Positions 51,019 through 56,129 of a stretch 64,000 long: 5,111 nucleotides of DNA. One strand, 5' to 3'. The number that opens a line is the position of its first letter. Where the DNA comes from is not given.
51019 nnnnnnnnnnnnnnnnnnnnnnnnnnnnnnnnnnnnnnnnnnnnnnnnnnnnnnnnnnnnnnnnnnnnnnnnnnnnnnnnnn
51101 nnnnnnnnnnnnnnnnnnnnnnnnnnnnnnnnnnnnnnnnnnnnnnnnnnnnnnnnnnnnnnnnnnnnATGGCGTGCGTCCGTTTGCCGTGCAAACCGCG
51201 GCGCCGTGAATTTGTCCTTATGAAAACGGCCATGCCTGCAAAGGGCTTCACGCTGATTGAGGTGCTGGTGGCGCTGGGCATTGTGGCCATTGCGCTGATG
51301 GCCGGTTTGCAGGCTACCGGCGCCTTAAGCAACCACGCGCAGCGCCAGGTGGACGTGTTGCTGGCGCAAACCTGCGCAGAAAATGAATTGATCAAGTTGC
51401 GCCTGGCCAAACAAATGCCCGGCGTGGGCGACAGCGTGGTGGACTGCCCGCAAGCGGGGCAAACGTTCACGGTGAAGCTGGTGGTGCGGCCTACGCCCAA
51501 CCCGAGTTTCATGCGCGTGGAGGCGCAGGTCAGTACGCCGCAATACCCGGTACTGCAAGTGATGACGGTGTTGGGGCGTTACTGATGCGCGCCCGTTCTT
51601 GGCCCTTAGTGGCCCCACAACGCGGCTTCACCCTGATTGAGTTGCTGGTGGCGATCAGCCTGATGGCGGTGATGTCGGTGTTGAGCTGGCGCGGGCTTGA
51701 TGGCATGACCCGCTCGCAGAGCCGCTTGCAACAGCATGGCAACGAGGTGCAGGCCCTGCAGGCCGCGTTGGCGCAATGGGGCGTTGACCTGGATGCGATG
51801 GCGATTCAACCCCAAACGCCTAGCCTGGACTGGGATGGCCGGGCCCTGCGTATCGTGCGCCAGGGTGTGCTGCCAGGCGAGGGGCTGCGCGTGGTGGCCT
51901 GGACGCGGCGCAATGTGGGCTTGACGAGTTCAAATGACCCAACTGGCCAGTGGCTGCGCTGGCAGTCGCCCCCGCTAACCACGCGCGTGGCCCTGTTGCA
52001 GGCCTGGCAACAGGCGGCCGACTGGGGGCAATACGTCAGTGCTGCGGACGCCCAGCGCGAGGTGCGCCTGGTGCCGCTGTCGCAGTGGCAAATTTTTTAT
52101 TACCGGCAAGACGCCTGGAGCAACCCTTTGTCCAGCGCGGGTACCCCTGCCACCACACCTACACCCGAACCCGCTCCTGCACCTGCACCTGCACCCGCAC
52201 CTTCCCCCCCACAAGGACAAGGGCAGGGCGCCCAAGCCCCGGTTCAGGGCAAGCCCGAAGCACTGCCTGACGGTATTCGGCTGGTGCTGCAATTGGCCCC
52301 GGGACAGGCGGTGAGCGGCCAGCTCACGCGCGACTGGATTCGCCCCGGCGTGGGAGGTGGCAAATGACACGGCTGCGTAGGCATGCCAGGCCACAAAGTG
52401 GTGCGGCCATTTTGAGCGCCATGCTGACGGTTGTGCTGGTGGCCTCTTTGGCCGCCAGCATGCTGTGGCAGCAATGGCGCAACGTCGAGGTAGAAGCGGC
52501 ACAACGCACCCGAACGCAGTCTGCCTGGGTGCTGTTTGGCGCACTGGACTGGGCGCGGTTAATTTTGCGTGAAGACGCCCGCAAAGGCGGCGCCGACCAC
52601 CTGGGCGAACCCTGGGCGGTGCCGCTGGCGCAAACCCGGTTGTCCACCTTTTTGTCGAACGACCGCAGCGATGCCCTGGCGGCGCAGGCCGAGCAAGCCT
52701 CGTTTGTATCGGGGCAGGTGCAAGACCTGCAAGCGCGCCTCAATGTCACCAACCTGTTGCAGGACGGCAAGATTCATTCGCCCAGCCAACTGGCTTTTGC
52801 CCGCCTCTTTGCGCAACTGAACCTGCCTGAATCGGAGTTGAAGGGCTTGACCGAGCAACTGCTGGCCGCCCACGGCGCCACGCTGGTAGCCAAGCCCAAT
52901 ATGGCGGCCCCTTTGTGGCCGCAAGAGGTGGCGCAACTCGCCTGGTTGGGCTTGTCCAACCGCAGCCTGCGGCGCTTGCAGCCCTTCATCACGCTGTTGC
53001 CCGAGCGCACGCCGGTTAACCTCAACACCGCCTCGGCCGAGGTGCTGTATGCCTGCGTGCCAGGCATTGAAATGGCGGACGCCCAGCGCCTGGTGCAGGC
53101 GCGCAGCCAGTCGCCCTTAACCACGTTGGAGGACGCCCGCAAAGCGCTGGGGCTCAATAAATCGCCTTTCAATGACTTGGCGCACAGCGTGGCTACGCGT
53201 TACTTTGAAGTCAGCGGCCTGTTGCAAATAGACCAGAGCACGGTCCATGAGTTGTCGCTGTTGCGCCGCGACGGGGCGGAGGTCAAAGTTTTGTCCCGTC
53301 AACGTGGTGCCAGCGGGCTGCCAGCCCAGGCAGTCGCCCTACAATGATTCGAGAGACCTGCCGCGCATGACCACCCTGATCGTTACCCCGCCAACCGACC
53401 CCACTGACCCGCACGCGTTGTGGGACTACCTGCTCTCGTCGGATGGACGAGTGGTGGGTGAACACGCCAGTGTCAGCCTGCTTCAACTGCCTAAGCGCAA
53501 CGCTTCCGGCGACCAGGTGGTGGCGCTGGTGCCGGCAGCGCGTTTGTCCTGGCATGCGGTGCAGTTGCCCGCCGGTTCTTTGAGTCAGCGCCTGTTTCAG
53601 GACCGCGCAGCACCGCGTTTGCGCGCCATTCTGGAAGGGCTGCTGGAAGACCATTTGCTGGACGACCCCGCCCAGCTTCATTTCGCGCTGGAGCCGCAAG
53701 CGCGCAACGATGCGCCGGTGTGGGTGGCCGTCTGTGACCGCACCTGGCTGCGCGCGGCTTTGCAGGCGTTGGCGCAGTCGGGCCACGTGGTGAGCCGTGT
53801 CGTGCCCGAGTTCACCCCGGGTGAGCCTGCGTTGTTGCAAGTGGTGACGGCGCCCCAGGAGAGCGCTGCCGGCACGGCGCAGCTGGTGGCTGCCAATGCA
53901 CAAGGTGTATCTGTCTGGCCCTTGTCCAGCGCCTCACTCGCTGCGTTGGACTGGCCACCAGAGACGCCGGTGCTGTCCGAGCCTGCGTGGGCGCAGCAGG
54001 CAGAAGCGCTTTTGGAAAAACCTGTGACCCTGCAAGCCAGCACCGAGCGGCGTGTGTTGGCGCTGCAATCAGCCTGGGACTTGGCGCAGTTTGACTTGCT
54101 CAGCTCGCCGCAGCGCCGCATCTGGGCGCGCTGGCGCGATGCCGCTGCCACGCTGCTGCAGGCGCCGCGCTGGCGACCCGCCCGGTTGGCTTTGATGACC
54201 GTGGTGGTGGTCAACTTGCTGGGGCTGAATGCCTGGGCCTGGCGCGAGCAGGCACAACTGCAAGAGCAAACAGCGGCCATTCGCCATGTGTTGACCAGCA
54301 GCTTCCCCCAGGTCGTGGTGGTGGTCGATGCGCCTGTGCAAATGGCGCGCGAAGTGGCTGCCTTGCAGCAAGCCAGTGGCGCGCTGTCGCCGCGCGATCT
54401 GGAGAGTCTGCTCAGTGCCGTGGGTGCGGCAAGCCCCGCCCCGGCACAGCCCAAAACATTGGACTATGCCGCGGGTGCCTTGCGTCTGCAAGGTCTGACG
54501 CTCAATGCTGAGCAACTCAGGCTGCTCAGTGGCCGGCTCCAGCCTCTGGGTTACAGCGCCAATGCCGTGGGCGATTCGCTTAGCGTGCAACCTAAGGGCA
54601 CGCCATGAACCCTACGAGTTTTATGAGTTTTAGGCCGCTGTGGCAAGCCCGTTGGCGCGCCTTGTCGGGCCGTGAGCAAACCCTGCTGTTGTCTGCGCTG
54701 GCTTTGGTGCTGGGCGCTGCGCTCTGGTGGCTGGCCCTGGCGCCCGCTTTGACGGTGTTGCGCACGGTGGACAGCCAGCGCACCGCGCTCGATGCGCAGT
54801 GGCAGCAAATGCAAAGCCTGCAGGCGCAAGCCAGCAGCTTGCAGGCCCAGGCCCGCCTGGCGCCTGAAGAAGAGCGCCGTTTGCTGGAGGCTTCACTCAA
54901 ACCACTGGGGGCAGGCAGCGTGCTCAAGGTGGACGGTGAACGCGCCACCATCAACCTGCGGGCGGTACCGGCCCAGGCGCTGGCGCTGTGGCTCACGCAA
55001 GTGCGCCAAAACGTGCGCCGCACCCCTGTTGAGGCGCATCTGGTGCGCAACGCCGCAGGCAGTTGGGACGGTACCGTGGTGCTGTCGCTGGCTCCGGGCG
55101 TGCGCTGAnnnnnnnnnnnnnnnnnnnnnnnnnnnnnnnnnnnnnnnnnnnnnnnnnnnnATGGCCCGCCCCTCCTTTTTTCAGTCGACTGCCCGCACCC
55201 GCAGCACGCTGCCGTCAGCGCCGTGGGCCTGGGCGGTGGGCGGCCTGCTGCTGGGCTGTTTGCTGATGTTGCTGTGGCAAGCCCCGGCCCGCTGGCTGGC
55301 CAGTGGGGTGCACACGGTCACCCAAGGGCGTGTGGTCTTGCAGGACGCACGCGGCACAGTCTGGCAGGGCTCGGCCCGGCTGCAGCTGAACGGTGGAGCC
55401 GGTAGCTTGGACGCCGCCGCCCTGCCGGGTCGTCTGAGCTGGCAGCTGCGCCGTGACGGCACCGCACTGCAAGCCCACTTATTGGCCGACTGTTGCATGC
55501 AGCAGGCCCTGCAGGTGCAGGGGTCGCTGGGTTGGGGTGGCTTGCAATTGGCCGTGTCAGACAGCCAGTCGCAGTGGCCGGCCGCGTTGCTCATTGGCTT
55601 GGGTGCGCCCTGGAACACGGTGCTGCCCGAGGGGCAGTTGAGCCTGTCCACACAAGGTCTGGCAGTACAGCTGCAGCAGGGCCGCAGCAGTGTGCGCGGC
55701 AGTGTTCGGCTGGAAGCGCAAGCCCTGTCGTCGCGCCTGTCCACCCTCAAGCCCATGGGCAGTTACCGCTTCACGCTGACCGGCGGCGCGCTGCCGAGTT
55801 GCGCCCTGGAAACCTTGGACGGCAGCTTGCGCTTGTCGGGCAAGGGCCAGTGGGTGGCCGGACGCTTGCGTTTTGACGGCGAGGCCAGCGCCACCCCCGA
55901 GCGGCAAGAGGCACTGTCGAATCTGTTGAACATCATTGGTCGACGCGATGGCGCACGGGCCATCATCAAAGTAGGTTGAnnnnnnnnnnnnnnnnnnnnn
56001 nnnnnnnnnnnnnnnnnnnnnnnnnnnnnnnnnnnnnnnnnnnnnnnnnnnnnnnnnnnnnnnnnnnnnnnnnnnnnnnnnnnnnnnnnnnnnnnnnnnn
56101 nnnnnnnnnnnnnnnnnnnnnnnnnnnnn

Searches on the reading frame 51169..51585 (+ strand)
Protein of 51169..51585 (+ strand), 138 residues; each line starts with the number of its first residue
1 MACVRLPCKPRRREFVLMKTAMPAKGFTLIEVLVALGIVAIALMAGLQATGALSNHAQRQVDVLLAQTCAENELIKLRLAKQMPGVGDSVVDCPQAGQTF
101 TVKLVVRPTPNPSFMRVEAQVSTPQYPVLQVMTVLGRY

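Call 18: search_protein_families(library=pfam, proteins=[window:51169-51585:+], max_evalue=0.001)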
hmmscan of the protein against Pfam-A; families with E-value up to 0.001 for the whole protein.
window:51169-51585:+ (138 aa): 2 families
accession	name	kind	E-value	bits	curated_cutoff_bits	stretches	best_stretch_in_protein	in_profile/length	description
PF02501.22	T2SSI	-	6.8e-19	68.2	25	1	62-135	3-79/80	Type II secretion system (T2SS), protein I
PF07963.17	N_methyl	-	2.7e-07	30.3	21.2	1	24-45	4-25/27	Prokaryotic N-terminal methylation motif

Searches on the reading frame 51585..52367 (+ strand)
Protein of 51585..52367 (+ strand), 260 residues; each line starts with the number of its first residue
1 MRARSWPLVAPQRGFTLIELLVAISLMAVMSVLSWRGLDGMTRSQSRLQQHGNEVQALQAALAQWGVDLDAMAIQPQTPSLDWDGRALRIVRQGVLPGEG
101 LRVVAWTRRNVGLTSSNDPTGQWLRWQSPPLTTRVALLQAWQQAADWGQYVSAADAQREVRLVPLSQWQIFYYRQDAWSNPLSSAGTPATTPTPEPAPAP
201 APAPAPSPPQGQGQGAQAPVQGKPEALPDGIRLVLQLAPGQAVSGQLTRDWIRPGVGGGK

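Call 18: search_protein_families(library=pfam, proteins=[window:51585-52367:+], max_evalue=0.001)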
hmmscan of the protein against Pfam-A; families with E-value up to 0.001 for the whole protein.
window:51585-52367:+ (260 aa): 1 family
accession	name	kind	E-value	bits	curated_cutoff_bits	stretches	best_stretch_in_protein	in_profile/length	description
PF07963.17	N_methyl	-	6e-08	32.4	21.2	1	12-33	4-25/27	Prokaryotic N-terminal methylation motif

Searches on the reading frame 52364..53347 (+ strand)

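Call 18: search_protein_families(library=pfam, proteins=[window:52364-53347:+], max_evalue=0.001)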
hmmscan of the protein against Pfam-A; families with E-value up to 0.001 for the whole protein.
window:52364-53347:+ (327 aa): 3 families
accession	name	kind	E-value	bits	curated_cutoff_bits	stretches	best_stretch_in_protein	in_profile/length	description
PF03934.19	T2SSK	-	6.2e-13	49.3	24.2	1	218-266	1-49/63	Type II secretion system (T2SS), protein K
PF21687.3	T2SSK_1st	-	7.8e-08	33.5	26.2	1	124-214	1-107/107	Type II secretion system (T2SS), protein K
PF12836.13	HHH_3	-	2.7e-07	31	27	1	216-274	4-62/65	Helix-hairpin-helix motif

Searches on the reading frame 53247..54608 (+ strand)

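Call 18: search_protein_families(library=pfam, proteins=[window:53247-54608:+], max_evalue=0.001)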
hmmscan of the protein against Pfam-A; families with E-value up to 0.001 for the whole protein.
window:53247-54608:+ (453 aa): 2 families
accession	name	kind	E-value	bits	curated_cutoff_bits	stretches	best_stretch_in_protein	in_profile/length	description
PF05134.19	T2SSL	-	3.2e-10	40.2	25.5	1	73-188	31-134/231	Type II secretion system (T2SS), protein L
PF12693.12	GspL_C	-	8.9e-05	22.8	29.6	1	308-416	6-115/158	GspL periplasmic domain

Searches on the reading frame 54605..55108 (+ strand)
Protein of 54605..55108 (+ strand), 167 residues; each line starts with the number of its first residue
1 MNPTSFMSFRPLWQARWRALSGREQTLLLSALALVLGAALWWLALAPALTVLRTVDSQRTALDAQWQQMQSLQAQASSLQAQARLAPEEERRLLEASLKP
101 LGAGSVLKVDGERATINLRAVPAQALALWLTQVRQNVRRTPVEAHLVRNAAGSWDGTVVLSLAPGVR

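Call 18: search_protein_families(library=pfam, proteins=[window:54605-55108:+], max_evalue=0.001)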
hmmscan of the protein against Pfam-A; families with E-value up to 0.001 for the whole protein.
window:54605-55108:+ (167 aa): 1 family
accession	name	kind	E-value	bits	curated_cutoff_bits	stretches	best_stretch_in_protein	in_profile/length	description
PF04612.17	T2SSM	-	7.8e-14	52.6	27.8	1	13-143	4-138/160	Type II secretion system (T2SS), protein M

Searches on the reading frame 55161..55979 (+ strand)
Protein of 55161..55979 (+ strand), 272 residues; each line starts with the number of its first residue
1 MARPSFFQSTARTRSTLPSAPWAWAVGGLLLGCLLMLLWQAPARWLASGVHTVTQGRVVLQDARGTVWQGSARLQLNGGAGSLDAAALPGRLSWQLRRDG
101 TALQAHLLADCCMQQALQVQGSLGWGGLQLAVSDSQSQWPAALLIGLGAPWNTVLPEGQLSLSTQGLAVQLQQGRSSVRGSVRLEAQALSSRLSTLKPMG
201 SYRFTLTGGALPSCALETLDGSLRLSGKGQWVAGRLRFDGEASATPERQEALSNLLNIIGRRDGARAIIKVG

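Call 18: search_protein_families(library=pfam, proteins=[window:55161-55979:+], max_evalue=0.001)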
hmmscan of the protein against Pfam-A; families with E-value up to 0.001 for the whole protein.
window:55161-55979:+ (272 aa): 1 family
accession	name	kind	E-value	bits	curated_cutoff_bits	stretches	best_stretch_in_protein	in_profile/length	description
PF01203.25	T2SSN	-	3.1e-26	93.2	29.6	1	57-267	2-207/211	Type II secretion system (T2SS), protein N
